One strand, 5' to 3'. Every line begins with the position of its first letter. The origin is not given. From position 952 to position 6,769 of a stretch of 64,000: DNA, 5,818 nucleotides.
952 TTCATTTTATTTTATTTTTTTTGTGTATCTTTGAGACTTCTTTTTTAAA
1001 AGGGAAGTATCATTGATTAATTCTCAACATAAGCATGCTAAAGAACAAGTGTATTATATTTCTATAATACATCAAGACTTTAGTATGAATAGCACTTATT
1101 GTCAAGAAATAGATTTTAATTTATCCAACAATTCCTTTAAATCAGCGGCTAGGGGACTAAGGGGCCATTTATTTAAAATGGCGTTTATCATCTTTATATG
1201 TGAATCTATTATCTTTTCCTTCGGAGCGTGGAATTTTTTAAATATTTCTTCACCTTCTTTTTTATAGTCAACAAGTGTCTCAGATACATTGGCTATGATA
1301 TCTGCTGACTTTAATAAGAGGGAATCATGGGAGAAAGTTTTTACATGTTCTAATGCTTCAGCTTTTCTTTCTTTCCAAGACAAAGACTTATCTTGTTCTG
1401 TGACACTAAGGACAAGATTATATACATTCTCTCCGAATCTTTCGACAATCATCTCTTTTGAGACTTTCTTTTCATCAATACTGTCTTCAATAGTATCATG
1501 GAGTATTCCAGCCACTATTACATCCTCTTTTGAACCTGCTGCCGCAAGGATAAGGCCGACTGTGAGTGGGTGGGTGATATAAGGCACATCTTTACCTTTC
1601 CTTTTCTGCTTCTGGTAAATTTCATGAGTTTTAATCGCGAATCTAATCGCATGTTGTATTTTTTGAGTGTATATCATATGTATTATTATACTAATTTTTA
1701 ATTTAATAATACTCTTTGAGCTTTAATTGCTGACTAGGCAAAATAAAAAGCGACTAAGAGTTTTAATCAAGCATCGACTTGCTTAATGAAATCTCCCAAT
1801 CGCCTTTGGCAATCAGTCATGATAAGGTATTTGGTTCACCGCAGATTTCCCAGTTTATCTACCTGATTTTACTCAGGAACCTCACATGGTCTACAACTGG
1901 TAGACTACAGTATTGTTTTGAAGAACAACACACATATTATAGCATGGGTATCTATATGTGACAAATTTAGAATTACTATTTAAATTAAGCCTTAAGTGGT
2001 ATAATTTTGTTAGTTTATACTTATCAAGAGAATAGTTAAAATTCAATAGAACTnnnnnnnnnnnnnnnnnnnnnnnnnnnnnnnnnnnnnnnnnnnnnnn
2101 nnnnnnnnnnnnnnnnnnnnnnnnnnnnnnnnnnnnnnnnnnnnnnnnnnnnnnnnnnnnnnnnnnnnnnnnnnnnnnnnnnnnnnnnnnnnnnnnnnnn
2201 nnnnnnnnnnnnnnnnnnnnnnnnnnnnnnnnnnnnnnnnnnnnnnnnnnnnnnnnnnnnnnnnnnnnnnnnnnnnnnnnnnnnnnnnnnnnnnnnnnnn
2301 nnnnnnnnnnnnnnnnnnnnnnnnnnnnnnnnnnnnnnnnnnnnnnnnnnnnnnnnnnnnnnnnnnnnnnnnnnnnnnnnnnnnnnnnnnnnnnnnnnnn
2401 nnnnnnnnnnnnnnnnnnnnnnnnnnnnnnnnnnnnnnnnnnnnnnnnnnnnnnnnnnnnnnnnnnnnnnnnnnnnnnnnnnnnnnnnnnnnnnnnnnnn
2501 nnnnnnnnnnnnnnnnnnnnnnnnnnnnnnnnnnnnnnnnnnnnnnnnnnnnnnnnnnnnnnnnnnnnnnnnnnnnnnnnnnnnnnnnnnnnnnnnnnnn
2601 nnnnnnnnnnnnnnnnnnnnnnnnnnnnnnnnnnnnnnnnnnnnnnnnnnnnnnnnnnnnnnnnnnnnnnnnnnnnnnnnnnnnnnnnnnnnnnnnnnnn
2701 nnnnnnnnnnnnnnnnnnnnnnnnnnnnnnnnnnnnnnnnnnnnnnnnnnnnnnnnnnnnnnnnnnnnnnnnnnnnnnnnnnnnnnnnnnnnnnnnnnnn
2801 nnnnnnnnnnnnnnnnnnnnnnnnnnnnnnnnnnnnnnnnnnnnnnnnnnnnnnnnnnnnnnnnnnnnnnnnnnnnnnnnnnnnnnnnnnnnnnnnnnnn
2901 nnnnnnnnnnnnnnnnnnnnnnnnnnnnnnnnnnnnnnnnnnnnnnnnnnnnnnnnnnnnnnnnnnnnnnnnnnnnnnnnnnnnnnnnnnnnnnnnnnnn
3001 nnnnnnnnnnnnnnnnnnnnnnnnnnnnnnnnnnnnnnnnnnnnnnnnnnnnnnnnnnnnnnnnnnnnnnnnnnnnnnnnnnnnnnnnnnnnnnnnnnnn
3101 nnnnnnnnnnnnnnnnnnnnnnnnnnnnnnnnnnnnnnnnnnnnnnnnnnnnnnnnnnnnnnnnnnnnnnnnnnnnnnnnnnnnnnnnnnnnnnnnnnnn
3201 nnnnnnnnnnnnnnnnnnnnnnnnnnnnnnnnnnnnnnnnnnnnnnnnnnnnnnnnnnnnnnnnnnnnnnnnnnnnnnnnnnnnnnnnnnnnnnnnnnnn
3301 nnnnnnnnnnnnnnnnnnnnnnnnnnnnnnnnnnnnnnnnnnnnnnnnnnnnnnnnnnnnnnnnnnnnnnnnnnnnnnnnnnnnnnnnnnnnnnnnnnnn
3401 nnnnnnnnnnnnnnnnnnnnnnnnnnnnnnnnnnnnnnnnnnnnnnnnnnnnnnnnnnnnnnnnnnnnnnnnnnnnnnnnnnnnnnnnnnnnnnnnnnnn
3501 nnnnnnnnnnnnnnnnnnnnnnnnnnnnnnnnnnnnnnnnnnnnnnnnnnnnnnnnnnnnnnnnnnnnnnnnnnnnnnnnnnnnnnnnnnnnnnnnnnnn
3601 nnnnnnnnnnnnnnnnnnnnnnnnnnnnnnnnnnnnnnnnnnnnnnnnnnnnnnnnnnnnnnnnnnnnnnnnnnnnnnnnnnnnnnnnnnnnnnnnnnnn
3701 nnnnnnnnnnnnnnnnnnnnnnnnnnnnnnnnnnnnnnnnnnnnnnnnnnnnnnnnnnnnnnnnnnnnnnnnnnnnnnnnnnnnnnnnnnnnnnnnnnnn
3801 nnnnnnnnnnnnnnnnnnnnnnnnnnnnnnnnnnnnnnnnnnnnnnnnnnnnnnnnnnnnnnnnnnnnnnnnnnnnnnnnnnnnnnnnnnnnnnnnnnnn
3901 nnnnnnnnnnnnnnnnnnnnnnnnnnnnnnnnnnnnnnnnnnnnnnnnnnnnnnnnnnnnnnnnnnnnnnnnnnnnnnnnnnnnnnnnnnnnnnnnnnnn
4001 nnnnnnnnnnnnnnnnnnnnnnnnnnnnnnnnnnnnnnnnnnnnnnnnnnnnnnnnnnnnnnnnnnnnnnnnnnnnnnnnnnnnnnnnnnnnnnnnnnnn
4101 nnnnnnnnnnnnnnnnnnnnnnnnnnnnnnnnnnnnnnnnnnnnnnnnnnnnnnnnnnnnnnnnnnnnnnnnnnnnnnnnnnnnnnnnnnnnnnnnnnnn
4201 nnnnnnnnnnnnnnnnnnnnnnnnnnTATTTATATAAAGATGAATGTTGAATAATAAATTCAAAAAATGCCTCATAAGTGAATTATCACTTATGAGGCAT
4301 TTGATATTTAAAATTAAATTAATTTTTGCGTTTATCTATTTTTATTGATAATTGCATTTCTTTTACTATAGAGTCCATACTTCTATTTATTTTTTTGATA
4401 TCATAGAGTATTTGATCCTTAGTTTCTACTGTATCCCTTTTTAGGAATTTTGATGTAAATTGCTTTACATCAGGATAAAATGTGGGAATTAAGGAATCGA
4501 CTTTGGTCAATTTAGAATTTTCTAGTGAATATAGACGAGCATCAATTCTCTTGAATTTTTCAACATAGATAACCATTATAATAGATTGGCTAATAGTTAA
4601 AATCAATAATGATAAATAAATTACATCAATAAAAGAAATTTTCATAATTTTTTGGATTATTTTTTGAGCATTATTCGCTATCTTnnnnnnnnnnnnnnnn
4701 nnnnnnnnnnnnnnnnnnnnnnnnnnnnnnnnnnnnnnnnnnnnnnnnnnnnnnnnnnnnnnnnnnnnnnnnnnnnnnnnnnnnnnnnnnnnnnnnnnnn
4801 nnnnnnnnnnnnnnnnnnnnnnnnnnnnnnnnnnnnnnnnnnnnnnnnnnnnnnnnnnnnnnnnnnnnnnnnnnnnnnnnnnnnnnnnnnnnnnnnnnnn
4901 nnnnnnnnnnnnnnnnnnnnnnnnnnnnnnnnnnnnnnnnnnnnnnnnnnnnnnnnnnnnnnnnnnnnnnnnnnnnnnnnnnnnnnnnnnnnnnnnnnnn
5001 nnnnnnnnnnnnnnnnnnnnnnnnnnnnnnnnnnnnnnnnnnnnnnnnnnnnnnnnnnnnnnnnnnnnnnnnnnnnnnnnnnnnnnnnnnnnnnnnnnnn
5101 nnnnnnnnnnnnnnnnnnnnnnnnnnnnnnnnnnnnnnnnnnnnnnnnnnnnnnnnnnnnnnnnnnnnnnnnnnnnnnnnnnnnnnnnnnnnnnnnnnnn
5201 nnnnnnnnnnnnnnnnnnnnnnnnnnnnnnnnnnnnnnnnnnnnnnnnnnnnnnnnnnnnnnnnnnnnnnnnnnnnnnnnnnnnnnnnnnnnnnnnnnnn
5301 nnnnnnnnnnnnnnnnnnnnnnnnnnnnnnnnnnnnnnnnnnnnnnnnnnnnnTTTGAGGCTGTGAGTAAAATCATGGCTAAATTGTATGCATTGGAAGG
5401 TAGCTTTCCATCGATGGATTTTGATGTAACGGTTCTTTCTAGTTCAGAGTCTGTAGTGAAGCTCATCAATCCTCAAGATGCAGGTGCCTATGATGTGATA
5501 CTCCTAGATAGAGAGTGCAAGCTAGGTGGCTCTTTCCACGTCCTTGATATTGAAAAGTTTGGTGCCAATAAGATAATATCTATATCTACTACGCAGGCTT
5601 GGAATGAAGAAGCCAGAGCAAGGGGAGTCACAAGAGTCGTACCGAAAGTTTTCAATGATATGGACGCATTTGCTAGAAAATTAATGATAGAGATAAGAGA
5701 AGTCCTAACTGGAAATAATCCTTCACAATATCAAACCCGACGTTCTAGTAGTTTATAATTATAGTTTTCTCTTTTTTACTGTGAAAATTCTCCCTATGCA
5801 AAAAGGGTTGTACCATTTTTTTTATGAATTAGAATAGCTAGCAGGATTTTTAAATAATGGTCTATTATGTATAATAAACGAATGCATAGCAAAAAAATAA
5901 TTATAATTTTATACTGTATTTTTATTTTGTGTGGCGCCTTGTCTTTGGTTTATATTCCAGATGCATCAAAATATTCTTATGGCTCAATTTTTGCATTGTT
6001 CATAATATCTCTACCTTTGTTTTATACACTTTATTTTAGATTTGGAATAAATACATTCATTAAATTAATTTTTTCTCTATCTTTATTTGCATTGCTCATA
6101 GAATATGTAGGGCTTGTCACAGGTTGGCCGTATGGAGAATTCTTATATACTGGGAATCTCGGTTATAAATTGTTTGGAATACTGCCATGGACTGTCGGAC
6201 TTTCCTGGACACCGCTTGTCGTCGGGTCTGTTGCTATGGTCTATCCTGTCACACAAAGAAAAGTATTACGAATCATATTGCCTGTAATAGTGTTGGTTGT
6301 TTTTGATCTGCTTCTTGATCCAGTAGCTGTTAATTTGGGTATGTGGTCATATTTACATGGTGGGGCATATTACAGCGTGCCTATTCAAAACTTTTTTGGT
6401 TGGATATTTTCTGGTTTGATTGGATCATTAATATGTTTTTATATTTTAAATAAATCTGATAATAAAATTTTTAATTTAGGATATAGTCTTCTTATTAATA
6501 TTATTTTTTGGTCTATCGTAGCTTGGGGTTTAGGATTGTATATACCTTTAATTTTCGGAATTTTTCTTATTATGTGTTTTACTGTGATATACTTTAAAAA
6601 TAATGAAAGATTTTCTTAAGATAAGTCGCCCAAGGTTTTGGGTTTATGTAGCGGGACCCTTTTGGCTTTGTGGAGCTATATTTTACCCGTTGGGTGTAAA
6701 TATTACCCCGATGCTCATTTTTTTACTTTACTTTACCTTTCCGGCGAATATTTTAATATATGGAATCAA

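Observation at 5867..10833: Carotenoid-type biosynthetic cluster including a UbiA-family prenyltransferase (possible C45/C50 elongation) in a minimal-genome context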

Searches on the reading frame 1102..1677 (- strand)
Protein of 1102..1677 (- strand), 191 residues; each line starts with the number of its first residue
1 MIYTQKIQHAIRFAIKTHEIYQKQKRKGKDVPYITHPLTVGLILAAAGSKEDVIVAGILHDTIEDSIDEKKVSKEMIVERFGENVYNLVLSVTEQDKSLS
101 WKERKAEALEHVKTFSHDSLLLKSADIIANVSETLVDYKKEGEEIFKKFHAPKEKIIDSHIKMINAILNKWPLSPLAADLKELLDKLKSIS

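Call 18: search_protein_families(library=pfam, proteins=[window:1102-1677:-], max_evalue=0.001)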
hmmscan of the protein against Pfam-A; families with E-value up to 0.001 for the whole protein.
window:1102-1677:- (191 aa): 2 families
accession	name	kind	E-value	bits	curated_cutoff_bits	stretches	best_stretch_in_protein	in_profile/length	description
PF13328.12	HD_4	-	3.1e-16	59.9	27.2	1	10-149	1-149/156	HD domain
PF01966.28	HD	-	1.5e-07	32.1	22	1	33-128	1-113/116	HD domain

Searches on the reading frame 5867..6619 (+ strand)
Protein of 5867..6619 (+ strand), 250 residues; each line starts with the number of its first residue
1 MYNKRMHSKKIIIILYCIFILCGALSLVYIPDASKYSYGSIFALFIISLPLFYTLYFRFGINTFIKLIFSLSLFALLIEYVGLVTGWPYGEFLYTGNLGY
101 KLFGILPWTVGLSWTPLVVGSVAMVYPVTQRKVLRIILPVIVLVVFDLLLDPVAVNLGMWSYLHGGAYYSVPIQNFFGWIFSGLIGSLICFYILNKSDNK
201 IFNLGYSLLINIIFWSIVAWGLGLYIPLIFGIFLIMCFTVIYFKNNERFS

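Call 3: search_protein_families(library=pfam, proteins=[window:5867-6619:+], max_evalue=0.01)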
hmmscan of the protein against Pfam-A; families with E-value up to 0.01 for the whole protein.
window:5867-6619:+ (250 aa): 1 family
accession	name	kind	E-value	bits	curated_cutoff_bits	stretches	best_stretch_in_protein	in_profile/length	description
PF04240.17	Caroten_synth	-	2.3e-38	132.7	25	1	41-236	7-207/209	Carotenoid biosynthesis protein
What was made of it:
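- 5867..6619 (+): cruF-like carotenoid hydratase. A polytopic membrane protein of 250 aa (an alternative start 15 nt downstream gives 245 aa). PF04240 Caroten_synth 132.7 bits (call 3).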

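Call 4: search_protein_families(library=ncbifam, proteins=[window:5867-6619:+], max_evalue=0.01)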
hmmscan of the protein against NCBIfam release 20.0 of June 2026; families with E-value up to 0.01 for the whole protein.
window:5867-6619:+ (250 aa): 3 families
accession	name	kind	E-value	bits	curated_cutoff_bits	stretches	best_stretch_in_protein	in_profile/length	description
TIGR03460.1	crt_membr_arch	equivalog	3.8e-33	115.4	154.7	1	26-240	28-242/248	bisanhydrobacterioruberin hydratase CruF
NF041333.1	CruF_Halo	equivalog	1.3e-28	100.2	300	1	19-235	30-254/268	bisanhydrobacterioruberin hydratase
NF045693.1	GCarotHydoxCruF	equivalog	6.8e-15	55.2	400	1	56-244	71-277/310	gamma-carotene 1'-hydroxylase CruF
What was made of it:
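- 5867..6619 (+): Best NCBIfam hits are CruF models: TIGR03460 at 115 bits (cutoff 154.7) and NF041333 at 100 bits (cutoff 300), both below cutoff (call 4).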
